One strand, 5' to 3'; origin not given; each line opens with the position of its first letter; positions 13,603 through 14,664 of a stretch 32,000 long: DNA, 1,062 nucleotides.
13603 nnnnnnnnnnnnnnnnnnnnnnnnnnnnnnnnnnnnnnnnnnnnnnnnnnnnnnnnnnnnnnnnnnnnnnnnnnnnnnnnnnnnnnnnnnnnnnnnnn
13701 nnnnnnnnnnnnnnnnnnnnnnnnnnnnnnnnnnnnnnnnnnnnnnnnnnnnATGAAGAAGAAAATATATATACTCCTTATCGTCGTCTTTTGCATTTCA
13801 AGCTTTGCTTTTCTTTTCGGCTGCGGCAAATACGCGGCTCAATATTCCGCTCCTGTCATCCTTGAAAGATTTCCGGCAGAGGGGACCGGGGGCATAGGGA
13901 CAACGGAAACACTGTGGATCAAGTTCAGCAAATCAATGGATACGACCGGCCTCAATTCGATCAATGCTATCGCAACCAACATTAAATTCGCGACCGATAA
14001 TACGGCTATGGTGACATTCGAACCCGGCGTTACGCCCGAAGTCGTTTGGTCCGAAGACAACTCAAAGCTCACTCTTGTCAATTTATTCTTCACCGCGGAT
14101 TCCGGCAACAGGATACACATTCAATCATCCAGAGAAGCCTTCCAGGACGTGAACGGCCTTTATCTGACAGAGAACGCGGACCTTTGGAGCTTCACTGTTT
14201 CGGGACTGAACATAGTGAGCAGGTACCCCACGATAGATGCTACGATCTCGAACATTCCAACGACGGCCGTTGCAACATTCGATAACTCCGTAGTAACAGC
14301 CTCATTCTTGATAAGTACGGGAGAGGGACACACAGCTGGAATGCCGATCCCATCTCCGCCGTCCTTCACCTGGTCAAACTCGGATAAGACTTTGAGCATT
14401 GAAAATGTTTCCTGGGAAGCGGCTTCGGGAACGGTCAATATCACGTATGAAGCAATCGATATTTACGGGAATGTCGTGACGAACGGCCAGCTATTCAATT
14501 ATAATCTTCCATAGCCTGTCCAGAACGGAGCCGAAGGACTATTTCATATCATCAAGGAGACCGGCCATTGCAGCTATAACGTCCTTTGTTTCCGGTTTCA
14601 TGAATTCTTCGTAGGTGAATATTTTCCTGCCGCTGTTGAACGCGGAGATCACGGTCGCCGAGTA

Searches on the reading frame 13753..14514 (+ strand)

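Call 50: search_protein_families(library=pfam, proteins=[window:13753-14514:+], max_evalue=0.001)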
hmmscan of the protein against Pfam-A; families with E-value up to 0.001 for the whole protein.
window:13753-14514:+ (253 aa): 1 family
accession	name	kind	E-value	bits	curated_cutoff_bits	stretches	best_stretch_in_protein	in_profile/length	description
PF13205.12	Big_5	-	9e-05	23.6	23.6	0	32-148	3-104/105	Bacterial Ig-like domain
